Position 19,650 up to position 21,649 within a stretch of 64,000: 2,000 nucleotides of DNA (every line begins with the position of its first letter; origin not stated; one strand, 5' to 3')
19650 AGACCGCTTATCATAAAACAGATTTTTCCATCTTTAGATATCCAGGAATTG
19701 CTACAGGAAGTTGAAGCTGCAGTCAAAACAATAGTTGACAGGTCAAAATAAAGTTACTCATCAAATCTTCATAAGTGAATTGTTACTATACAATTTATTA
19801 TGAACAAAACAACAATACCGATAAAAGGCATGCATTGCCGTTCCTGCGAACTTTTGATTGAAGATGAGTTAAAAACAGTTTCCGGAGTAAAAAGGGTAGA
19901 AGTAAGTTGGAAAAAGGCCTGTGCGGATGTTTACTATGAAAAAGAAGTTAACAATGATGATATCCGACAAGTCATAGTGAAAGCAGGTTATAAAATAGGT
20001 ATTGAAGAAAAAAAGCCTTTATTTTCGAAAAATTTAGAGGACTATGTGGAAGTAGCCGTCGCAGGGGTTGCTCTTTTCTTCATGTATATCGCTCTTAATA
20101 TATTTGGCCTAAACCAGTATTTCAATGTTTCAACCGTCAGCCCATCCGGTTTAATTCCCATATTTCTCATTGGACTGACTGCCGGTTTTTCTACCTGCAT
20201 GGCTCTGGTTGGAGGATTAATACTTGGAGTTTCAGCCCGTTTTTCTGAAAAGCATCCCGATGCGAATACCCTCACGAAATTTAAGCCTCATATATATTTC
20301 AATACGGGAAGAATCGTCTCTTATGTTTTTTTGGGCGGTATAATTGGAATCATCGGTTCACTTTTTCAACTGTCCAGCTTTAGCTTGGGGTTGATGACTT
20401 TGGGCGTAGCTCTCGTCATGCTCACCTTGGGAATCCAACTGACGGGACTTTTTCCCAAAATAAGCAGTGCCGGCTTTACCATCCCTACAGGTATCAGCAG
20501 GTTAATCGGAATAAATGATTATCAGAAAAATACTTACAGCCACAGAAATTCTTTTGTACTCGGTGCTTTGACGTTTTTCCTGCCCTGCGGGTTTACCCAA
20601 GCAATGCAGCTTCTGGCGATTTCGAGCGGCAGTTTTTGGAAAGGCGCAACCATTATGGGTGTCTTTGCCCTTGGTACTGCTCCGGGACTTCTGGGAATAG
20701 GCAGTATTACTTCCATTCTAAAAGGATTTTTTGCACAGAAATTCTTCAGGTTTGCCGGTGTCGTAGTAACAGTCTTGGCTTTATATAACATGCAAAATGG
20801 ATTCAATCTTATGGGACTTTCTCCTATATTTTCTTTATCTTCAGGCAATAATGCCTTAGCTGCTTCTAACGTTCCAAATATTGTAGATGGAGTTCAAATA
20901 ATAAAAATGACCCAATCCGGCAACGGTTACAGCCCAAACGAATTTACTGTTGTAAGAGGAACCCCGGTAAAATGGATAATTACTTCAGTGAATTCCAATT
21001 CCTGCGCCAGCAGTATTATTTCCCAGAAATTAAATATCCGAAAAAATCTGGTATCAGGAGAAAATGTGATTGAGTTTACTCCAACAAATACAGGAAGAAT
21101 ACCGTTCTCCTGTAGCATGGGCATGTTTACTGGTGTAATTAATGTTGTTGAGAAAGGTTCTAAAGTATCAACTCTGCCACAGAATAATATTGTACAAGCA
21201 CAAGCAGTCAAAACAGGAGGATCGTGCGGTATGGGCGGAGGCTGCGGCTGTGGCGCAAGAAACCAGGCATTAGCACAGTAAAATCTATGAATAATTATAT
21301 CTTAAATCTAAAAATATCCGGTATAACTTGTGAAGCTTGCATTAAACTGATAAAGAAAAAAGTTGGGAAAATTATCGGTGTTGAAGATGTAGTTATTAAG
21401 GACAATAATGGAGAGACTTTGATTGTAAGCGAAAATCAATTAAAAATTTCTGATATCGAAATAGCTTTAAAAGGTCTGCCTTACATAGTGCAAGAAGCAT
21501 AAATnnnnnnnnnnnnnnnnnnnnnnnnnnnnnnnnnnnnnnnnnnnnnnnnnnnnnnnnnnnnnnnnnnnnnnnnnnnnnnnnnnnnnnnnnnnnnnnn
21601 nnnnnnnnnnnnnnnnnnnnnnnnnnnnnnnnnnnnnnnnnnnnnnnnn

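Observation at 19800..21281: HMA domain + Cys-containing permease core + cupredoxin-like domain + CGCG tail in one polypeptide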

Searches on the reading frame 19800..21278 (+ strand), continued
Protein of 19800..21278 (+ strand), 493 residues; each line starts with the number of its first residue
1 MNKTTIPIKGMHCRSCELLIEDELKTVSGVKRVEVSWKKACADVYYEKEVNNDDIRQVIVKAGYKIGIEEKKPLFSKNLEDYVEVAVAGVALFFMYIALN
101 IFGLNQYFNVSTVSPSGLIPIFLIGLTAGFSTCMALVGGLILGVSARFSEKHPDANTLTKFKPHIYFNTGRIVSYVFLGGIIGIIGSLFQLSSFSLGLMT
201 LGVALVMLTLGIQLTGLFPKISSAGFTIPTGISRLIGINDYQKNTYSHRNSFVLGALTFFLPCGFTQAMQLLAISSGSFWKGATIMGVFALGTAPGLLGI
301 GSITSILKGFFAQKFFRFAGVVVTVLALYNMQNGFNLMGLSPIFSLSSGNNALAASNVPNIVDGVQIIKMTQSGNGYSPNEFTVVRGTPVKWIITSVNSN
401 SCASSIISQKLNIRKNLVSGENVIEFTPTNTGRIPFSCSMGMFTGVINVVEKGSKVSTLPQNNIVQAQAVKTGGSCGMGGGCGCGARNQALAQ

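Call 55: get_annotated_region(hit=H7, flank=6000)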
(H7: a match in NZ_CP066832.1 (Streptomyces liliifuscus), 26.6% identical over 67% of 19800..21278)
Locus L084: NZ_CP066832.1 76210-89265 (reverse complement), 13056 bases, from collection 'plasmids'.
description: Streptomyces liliifuscus strain ZYC-3 plasmid unnamed1
organism: Streptomyces liliifuscus (NCBI taxid 2797636)
taxonomy: Bacteria; Actinomycetota; Actinomycetes; Kitasatosporales; Streptomycetaceae; Streptomyces; Streptomyces liliifuscus
host: -; source: whole organism,soil; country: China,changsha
typing (MOB-suite, as given by PLSDB): non-mobilizable
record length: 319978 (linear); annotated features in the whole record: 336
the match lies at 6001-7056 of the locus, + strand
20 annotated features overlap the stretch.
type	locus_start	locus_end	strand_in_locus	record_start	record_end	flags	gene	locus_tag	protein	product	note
CDS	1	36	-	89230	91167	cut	-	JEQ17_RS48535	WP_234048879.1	copper resistance protein CopC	-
CDS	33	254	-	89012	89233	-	-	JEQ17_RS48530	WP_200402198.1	hypothetical protein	-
CDS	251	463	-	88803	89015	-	-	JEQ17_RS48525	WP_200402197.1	hypothetical protein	-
CDS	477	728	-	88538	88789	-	-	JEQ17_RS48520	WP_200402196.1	glutathione S-transferase N-terminal domain-containing protein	-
CDS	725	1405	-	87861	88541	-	-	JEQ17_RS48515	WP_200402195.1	peroxiredoxin family protein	-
CDS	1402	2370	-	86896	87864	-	-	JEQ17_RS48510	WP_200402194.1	cytochrome c biogenesis protein CcdA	GO:0017004 - cytochrome complex assembly [Evidence IEA]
CDS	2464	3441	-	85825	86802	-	-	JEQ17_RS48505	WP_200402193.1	M56 family metallopeptidase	-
CDS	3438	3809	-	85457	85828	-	-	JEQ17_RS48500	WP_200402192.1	BlaI/MecI/CopY family transcriptional regulator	GO:0045892 - negative regulation of DNA-templated transcription [Evidence IEA]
CDS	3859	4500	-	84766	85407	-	-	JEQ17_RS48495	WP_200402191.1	class I SAM-dependent methyltransferase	-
CDS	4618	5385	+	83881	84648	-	-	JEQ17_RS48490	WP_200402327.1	cytochrome c biogenesis protein CcdA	GO:0017004 - cytochrome complex assembly [Evidence IEA]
CDS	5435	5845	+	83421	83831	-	-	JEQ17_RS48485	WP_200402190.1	hypothetical protein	-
CDS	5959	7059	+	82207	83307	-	-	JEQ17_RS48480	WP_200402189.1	sulfite exporter TauE/SafE family protein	-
CDS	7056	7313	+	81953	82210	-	-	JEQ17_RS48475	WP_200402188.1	cation transporter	-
CDS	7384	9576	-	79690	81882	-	-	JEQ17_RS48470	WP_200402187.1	heavy metal translocating P-type ATPase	GO:0006812 - monoatomic cation transport [Evidence IEA]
CDS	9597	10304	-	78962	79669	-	-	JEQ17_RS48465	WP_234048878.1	tRNA-dependent cyclodipeptide synthase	-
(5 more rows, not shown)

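Call 56: get_annotated_region(hit=H8, flank=6000)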
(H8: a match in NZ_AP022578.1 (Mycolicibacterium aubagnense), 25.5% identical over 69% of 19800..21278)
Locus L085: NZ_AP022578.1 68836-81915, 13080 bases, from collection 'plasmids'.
description: Mycolicibacterium aubagnense strain JCM 15296 plasmid pJCM15296, complete sequence
organism: Mycolicibacterium aubagnense (NCBI taxid 319707)
taxonomy: Bacteria; Actinomycetota; Actinomycetes; Mycobacteriales; Mycobacteriaceae; Mycolicibacterium; Mycolicibacterium aubagnense
host: -; source: -; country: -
typing (MOB-suite, as given by PLSDB): non-mobilizable
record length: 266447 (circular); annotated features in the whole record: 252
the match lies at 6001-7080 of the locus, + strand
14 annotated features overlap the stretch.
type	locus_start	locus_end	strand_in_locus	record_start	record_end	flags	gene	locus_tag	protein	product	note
CDS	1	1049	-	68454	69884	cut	-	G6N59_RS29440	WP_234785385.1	HAMP domain-containing sensor histidine kinase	GO:0007165 - signal transduction [Evidence IEA]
CDS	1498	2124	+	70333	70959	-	-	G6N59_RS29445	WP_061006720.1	phosphatase PAP2 family protein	-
CDS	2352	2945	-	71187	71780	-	-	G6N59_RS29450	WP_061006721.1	TlpA disulfide reductase family protein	-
CDS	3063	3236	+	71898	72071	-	-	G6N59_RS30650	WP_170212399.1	hypothetical protein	-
CDS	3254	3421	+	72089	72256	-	-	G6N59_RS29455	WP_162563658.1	hypothetical protein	-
CDS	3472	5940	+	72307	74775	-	-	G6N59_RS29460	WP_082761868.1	heavy metal translocating P-type ATPase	GO:0006812 - monoatomic cation transport [Evidence IEA]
CDS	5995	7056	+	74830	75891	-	-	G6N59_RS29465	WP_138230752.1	sulfite exporter TauE/SafE family protein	-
CDS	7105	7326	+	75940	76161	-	-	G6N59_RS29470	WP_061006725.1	heavy-metal-associated domain-containing protein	-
CDS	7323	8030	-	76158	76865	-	-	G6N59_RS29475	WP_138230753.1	hypothetical protein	-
CDS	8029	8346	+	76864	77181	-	-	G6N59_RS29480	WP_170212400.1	hypothetical protein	-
CDS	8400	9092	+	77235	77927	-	-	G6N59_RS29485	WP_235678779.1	hypothetical protein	-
CDS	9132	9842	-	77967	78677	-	-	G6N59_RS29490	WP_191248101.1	cation transporter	GO:0006812 - monoatomic cation transport [Evidence IEA]; GO:0055085 - transmembrane transport [Evidence IEA]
CDS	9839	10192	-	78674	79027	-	-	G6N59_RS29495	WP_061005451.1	metalloregulator ArsR/SmtB family transcription factor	GO:0006355 - regulation of DNA-templated transcription [Evidence IEA]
CDS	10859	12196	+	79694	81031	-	-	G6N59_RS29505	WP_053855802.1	IS256 family transposase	-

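Call 57: get_annotated_region(hit=H2, flank=6000)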
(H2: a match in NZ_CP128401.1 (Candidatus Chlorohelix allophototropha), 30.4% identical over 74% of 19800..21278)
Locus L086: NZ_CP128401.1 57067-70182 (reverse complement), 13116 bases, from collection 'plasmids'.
description: Candidatus Chlorohelix allophototropha isolate L227-S17 plasmid unnamed1, complete sequence
organism: Candidatus Chlorohelix allophototropha (NCBI taxid 3003348)
taxonomy: Bacteria; Chloroflexota; Chloroflexia; Candidatus Chloroheliales; Candidatus Chloroheliaceae; Candidatus Chlorohelix; Candidatus Chlorohelix allophototropha
host: -; source: Single colony of Candidatus Chlorohelix allophototropha from a non-axenic enrichment (subculture 19.9); ...; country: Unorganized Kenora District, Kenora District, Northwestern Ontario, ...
typing (MOB-suite, as given by PLSDB): non-mobilizable
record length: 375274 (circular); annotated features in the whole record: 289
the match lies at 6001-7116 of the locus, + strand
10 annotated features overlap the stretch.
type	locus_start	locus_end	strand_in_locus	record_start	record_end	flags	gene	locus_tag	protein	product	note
CDS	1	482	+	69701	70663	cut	-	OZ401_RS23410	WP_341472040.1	phosphoglycerate dehydrogenase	-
CDS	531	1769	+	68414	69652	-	-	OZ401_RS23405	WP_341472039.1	threonine synthase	-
CDS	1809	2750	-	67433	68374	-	-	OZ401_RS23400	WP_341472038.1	response regulator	GO:0000160 - phosphorelay signal transduction system [Evidence IEA]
CDS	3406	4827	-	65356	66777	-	-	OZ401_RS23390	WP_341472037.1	HAMP domain-containing sensor histidine kinase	GO:0007165 - signal transduction [Evidence IEA]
CDS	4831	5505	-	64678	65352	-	-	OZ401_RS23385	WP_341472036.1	response regulator transcription factor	GO:0000160 - phosphorelay signal transduction system [Evidence IEA]; GO:0006355 - regulation of DNA-templated ...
CDS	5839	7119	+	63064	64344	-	-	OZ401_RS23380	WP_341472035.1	sulfite exporter TauE/SafE family protein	-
CDS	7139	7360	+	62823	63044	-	-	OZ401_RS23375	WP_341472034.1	heavy-metal-associated domain-containing protein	-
CDS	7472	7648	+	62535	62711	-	-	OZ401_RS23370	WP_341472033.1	YHS domain-containing protein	-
CDS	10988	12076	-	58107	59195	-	-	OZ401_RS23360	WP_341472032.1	ABC transporter substrate-binding protein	-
CDS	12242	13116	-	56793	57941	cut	-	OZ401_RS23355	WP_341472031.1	ABC transporter substrate-binding protein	-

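Call 77: find_encoding_contigs(protein=window:19800-21278:+, flank=1000, max_places=3)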
Protein window:19800-21278:+ (493 aa): 2 contigs read that carry it; 2 places shown.
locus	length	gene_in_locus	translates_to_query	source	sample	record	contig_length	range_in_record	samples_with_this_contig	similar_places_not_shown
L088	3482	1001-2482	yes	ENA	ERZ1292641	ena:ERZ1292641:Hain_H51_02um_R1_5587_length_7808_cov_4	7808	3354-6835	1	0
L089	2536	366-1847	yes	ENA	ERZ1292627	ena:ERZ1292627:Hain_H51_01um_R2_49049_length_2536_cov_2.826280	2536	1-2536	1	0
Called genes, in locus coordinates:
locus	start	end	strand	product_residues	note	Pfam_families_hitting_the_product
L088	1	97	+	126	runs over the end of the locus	PF03551:PadR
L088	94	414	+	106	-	PF02635:DsrE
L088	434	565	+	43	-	-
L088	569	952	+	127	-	PF03625:DUF302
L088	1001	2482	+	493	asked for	PF00403:HMA, PF13386:DsbD_2, PF13473:Cupredoxin_1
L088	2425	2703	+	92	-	PF00403:HMA (weak)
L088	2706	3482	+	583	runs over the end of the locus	?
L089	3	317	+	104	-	?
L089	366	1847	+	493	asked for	PF00403:HMA, PF13386:DsbD_2, PF13473:Cupredoxin_1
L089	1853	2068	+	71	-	PF00403:HMA (weak)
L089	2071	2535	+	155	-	?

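Call 84: search_protein_families(library=pfam, proteins=[L082:5995-7038:+, L082:7084-7299:+, L083:6034-7038:+, L084:5959-7056:+, L086:5839-7116:+, L081:5983-7422:+, P0011, P0085], max_evalue=0.001)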
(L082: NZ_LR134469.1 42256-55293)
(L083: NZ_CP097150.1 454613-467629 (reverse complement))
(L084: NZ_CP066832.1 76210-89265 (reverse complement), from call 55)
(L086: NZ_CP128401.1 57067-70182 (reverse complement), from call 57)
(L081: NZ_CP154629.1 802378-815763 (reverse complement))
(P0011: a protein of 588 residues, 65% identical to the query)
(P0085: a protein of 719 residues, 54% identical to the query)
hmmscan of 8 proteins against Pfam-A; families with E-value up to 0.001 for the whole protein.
L082:5995-7038:+ (348 aa): 2 families
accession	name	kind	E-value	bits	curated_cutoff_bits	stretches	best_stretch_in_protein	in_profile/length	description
PF13386.12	DsbD_2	-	2.4e-27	96.6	24.9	1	6-221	2-198/199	Cytochrome C biogenesis protein transmembrane region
PF13473.12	Cupredoxin_1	-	7.1e-13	48.9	27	1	256-347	16-104/104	Cupredoxin-like domain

L082:7084-7299:+ (72 aa): 1 family
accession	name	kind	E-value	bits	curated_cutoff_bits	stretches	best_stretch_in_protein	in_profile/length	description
PF00403.32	HMA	-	2.3e-13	50.8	24.8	1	6-66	1-61/62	Heavy-metal-associated domain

L083:6034-7038:+ (335 aa): 2 families
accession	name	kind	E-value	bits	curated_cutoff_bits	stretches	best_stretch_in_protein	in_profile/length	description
PF13386.12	DsbD_2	-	2.9e-32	112.6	24.9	1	8-214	3-198/199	Cytochrome C biogenesis protein transmembrane region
PF13473.12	Cupredoxin_1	-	1.9e-12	47.5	27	1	247-331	18-101/104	Cupredoxin-like domain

L084:5959-7056:+ (366 aa): 2 families
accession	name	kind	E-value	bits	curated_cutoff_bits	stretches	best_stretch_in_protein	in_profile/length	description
PF13386.12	DsbD_2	-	3.1e-24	86.4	24.9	1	17-226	7-198/199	Cytochrome C biogenesis protein transmembrane region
PF13473.12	Cupredoxin_1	-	1e-09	38.8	27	1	273-356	16-99/104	Cupredoxin-like domain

L086:5839-7116:+ (426 aa): 2 families
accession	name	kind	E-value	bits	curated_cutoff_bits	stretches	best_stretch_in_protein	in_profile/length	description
PF13386.12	DsbD_2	-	6.7e-28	98.4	24.9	1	86-292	2-198/199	Cytochrome C biogenesis protein transmembrane region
PF13473.12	Cupredoxin_1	-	3.5e-15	56.4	27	1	335-425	15-104/104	Cupredoxin-like domain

L081:5983-7422:+ (480 aa): 4 families
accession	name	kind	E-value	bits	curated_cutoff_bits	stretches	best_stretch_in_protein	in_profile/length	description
PF13386.12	DsbD_2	-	2.2e-52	178.3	24.9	1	132-332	2-198/199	Cytochrome C biogenesis protein transmembrane region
PF00403.32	HMA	-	4.3e-12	46.7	24.8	1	9-70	1-62/62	Heavy-metal-associated domain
PF02683.22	DsbD_TM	-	3.2e-09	36.8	27.1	1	131-334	7-214/219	Cytochrome C biogenesis protein transmembrane domain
PF13473.12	Cupredoxin_1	-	4.2e-05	23.9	27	1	366-453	17-104/104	Cupredoxin-like domain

P0011 (588 aa): 3 families
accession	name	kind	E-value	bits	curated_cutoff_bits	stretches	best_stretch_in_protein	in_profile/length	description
PF13386.12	DsbD_2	-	1.8e-32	113.3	24.9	1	121-327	2-197/199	Cytochrome C biogenesis protein transmembrane region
PF13473.12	Cupredoxin_1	-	5.8e-20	71.7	27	2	494-585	15-102/104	Cupredoxin-like domain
PF00403.32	HMA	-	2.9e-08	34.4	24.8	1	5-64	1-61/62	Heavy-metal-associated domain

P0085 (719 aa): 4 families
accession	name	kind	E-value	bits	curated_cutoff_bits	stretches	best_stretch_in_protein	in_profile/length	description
PF13473.12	Cupredoxin_1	-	1.6e-33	115.3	27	3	512-603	17-104/104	Cupredoxin-like domain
PF13386.12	DsbD_2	-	5.9e-32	111.6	24.9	1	125-332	2-198/199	Cytochrome C biogenesis protein transmembrane region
PF00403.32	HMA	-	1.8e-12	47.9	24.8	1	9-69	1-61/62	Heavy-metal-associated domain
PF00630.25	Filamin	-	6.6e-09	36.9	26.9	0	534-593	16-81/93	Filamin/ABP280 repeat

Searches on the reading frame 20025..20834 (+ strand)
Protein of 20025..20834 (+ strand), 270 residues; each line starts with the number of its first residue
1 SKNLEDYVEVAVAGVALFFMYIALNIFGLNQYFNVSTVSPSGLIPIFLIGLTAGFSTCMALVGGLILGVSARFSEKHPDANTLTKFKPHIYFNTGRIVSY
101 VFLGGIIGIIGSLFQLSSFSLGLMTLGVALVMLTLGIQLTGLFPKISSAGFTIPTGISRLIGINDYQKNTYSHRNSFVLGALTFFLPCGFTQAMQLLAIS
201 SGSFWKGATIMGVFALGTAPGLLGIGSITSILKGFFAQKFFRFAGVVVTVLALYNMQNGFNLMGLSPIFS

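Call 35: search_solved_structures(query=A2, max_evalue=10, show_alignments=2)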
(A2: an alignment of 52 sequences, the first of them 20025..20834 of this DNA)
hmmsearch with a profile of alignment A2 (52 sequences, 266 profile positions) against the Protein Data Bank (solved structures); distinct sequences matched with E-value up to 10: 0.

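Call 44: predict_structure(alignment_id=A3)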
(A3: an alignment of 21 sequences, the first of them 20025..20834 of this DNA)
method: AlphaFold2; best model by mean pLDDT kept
length: 270 residues; sequences in the alignment: 21
mean_pLDDT: 68.1   pTM: 0.62
mean pLDDT of the five models: 68.1, 63.7, 62.5, 59.7, 40.5
residues with pLDDT >= 90: 0; 70-90: 153; 50-70: 81; < 50: 36
segments of 3 or more residues with pLDDT < 50: 33-40, 144-169
pLDDT, mean of each block of 10 residues (from residue 1): 74 80 70 45 67 64 62 65 72 84 85 70 74 72 46 42 44 72 71 78 84 83 65 60 72 76 62
secondary structure, 60 per line:
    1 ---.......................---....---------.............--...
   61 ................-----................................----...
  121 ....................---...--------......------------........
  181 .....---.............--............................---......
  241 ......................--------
elements in order: H4-26 H30-33 H43-55 H58-76 H82-113 H118-140 H155-160 H173-185 H189-201 H204-231 H235-262

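Call 46: fold_search(model_id=the predicted structure, library=pdb)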
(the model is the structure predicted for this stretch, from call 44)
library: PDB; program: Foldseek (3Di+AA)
matches with E <= 10: 172; with E <= 0.001: 0
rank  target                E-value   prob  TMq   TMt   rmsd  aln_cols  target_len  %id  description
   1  5j4n_B                4.7e-02  0.25  0.13  0.10  21.9       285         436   12  Crystal structure of the L-arginine/agmatine antiporter AdiC in complex with agmatine at 2.6 Angstroem resolution (released 2016-08-31)
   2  9bfk                  5.2e-01  0.33  0.28  0.18  18.7       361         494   13  Cryo-EM structure of human CHT1 in the ML352 bound state (released 2024-11-06)
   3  7d5p_B                6.1e-01  0.38  0.26  0.21  11.2       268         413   16  Structure of NorC transporter in an outward-open conformation in complex with a single-chain Indian camelid antibody (released 2021-06-09)
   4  7qoa_B                6.1e-01  0.11  0.17  0.13  19.4       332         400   16  Structure of CodB, a cytosine transporter in an outward-facing conformation (released 2022-07-13)
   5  5oqt_A                8.3e-01  0.41  0.33  0.23  17.1       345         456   13  Crystal structure of a bacterial cationic amino acid transporter (CAT) homologue (released 2018-02-14)
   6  9a52_A                8.3e-01  0.13  0.20  0.15  17.8       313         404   15  Integrative model of YCSG-FABL by crosslinking MS and deep learning (released 2024-09-18)
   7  3ob6_B                8.3e-01  0.13  0.20  0.15  19.7       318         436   12  Structure of AdiC(N101A) in the open-to-out Arg+ bound conformation (released 2011-03-16)
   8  7s9a_A                9.4e-01  0.04  0.12  0.06  22.9       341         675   14  Cryo-EM Structure of dolphin Prestin: Inhibited I (Chloride + Salicylate) (released 2021-11-03)
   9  6f34_A                9.8e-01  0.33  0.32  0.22  17.4       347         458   14  Crystal structure of a bacterial cationic amino acid transporter (CAT) homologue bound to Arginine. (released 2018-02-14)
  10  5vkv_MODEL_1_A        1.1e+00  0.60  0.42  0.49   8.0       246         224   19  Solution NMR structure of the membrane electron transporter CcdA (released 2018-01-31)
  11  6f2g_A                1.2e+00  0.15  0.22  0.16  19.7       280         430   15  Bacterial asc transporter crystal structure in open to in conformation (released 2019-04-24)
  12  8j74_A                1.3e+00  0.15  0.24  0.15  19.3       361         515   15  Human high-affinity choline transporter CHT1 in the HC-3-bound outward-facing open conformation, dimeric state (released 2024-04-03)
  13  9vsa_A                1.3e+00  0.09  0.19  0.15  17.8       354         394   14  Structure of the wild-type CAX1 in Arabidopsis thaliana in the apo state (released 2025-09-03)
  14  8a1w_E                1.6e+00  0.18  0.25  0.32  14.2       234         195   16  Sodium pumping NADH-quinone oxidoreductase with substrate Q1 (released 2023-06-14)
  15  6i1z_A                1.6e+00  0.05  0.13  0.12  19.1       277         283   15  Outward facing structure of apo CST (released 2019-06-05)
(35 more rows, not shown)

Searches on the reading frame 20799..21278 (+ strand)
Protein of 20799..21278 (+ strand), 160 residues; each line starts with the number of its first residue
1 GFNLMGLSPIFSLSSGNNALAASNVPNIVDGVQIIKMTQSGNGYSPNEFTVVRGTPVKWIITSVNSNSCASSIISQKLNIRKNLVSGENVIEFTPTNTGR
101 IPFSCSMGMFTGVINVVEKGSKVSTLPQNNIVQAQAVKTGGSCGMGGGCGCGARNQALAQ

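Call 7: search_solved_structures(query=window:20799-21278:+, max_evalue=10, show_alignments=4)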
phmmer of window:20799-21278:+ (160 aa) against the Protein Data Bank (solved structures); distinct sequences matched with E-value up to 10: 4.
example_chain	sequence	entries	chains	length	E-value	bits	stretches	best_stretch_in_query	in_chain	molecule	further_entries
4f2f_A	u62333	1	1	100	1.4e-07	34.8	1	28-118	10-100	Cation-transporting ATPase, E1-E2 family protein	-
2mry_A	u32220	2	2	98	5.6e-07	32.9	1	30-114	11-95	Uncharacterized protein | CupA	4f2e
6qgl_A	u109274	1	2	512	0.57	13.4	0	39-93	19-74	VP5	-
6j7v_A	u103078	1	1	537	0.63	13.2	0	39-93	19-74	VP5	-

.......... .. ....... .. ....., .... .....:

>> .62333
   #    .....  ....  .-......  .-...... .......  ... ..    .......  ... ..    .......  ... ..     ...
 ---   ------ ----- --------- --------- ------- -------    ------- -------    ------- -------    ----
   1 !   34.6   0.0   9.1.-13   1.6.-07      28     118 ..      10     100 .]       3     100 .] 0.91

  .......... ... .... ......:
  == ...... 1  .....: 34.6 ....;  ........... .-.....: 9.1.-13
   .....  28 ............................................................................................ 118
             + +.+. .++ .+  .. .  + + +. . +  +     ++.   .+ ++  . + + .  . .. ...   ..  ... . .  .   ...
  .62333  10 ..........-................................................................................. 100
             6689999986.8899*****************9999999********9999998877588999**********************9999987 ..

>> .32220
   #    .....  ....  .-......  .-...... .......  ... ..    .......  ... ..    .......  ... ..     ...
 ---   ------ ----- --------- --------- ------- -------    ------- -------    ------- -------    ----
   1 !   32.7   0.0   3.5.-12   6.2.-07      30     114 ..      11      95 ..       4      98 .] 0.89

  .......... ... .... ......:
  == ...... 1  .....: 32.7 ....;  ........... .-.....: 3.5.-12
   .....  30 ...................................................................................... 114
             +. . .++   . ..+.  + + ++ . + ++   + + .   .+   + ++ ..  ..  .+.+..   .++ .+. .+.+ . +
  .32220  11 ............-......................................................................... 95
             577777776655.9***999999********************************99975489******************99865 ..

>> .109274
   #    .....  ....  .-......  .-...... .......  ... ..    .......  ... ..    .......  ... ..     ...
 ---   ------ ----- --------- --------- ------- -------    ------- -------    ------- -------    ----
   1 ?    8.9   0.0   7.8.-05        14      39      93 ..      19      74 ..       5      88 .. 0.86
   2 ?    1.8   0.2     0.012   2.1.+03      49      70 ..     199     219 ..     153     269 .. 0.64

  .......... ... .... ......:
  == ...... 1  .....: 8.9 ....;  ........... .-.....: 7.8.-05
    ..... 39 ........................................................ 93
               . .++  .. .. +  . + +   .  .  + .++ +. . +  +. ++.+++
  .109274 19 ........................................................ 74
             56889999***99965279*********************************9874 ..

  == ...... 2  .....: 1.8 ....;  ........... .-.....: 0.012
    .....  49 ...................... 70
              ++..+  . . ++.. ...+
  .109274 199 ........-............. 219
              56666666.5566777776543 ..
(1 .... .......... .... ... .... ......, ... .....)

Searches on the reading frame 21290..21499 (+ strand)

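Call 3: search_protein_families(library=pfam, proteins=[window:21290-21499:+], max_evalue=0.01)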
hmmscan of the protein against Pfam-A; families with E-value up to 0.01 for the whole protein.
window:21290-21499:+ (70 aa): 1 family
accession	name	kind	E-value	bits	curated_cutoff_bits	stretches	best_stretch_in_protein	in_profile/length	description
PF00403.32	HMA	-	1.7e-06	28.8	24.8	1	7-60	2-56/62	Heavy-metal-associated domain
